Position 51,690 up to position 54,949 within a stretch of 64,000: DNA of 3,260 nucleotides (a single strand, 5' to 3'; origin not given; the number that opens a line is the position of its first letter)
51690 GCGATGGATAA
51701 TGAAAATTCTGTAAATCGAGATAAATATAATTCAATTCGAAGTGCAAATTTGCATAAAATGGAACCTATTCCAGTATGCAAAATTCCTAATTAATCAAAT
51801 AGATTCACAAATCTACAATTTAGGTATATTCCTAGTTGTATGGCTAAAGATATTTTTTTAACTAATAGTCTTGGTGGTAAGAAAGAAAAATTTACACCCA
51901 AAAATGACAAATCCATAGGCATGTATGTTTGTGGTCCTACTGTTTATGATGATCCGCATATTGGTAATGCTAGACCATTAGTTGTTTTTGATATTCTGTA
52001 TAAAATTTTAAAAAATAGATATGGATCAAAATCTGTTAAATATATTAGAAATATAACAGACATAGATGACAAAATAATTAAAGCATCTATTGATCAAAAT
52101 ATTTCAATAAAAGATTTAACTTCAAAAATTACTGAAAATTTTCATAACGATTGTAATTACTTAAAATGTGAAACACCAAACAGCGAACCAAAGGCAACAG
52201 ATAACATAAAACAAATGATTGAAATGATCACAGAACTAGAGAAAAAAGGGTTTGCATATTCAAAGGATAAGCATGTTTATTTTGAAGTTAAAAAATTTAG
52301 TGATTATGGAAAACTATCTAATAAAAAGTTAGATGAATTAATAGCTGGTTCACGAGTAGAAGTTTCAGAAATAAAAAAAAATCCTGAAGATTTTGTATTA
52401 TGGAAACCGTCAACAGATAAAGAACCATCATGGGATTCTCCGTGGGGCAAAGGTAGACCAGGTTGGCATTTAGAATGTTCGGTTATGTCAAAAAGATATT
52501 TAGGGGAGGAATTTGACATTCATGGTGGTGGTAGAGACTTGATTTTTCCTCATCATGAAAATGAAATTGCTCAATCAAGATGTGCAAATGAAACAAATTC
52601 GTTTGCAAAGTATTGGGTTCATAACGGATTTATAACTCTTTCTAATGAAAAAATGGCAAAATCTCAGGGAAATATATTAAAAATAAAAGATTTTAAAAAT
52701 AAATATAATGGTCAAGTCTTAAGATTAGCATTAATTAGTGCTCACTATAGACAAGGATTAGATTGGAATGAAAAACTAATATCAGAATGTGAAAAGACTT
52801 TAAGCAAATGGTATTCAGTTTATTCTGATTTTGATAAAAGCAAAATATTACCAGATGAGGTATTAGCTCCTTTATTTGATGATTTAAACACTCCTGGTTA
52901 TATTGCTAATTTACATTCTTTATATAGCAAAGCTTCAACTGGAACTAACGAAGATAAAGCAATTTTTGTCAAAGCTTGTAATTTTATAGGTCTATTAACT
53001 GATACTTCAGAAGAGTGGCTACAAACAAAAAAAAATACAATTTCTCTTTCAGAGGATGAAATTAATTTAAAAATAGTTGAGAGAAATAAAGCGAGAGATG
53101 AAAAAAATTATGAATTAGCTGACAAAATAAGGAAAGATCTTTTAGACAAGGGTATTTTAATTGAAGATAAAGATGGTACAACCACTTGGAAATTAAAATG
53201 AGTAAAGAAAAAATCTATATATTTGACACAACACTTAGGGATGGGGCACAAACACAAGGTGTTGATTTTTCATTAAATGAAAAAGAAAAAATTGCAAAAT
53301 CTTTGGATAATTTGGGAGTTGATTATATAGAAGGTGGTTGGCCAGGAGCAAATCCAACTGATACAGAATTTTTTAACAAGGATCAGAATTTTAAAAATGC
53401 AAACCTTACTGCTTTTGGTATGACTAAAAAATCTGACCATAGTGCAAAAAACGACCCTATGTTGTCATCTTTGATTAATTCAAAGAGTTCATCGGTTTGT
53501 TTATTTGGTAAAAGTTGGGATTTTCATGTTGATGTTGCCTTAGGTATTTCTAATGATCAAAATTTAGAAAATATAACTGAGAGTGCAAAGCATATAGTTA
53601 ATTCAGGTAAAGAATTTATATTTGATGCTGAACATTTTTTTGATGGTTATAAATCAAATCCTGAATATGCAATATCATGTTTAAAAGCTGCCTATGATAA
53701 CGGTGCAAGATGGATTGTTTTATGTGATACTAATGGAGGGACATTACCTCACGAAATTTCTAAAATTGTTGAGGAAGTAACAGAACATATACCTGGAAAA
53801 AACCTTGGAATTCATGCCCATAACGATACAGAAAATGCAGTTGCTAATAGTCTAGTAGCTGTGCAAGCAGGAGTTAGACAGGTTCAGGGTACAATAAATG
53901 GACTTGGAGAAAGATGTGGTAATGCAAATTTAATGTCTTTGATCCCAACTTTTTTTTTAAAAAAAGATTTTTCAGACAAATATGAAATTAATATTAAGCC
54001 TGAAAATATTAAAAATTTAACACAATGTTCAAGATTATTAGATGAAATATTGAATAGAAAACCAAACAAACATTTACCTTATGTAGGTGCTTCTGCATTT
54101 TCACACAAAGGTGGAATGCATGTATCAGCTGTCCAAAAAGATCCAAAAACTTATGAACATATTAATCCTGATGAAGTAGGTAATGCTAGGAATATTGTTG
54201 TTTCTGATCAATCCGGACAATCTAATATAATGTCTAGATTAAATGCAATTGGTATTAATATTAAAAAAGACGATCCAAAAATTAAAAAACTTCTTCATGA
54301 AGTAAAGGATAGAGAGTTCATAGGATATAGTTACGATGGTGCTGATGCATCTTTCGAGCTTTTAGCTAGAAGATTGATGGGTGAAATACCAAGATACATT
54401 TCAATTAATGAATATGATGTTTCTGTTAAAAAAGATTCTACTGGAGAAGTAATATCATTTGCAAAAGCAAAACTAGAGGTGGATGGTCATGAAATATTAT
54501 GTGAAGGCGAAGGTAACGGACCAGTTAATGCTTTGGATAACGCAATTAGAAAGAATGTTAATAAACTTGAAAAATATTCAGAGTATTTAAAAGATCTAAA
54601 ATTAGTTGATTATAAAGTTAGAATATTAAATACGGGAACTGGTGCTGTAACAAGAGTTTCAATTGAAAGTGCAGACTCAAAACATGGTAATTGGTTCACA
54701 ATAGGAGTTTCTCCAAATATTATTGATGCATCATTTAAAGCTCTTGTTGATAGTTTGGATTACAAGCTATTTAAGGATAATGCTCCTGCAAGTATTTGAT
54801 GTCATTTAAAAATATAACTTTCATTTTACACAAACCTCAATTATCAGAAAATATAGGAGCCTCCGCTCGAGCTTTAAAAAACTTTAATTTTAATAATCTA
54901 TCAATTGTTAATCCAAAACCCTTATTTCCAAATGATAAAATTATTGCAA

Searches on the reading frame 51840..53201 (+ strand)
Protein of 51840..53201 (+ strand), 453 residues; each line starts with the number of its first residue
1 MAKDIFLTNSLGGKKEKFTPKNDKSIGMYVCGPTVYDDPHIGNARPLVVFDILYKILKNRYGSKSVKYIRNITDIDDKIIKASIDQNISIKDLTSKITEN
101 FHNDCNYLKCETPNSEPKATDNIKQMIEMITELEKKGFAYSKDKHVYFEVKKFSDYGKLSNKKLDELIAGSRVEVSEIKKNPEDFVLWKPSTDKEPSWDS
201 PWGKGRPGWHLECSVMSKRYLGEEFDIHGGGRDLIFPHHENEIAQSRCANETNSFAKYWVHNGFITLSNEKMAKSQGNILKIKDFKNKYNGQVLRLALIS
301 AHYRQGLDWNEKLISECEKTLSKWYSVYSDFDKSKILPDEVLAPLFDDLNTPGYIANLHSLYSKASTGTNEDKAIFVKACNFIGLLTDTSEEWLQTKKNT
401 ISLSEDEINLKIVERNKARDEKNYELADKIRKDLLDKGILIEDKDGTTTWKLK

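Call 9: search_protein_families(library=pfam, proteins=[window:51840-53201:+])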
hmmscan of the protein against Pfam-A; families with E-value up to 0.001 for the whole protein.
window:51840-53201:+ (453 aa): 5 families
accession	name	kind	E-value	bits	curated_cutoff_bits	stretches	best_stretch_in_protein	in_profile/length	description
PF01406.26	tRNA-synt_1e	-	5.1e-121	404.1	27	1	18-317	2-299/301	tRNA synthetases class I (C) catalytic domain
PF09334.17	tRNA-synt_1g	-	7.4e-10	38.6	20.1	2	37-152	12-126/391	tRNA synthetases class I (M)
PF00133.28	tRNA-synt_1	-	2.3e-05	23.8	22.7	0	226-309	330-413/414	tRNA synthetases class I (I, L, M and V)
PF23493.1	CysS_C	-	0.00072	20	23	0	414-450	14-50/51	Cysteinyl-tRNA ligase anticodon binding domain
PF01921.24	tRNA-synt_1f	-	0.00073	19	27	0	264-306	274-317/360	tRNA synthetases class I (K)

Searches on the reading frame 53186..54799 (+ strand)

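Call 9: search_protein_families(library=pfam, proteins=[window:53186-54799:+])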
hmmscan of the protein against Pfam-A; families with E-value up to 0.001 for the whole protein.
window:53186-54799:+ (537 aa): 3 families
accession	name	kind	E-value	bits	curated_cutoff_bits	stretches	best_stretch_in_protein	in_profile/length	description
PF00682.25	HMGL-like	-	2.2e-49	168.7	29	1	9-253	1-236/260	HMGL-like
PF08502.15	LeuA_dimer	-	1.7e-25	89.9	24.9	1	386-527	3-130/131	LeuA allosteric (dimerisation) domain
PF22617.1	HCS_D2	-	3e-17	63.2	27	1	300-375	2-76/82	Homocitrate synthase post-HMGL domain-like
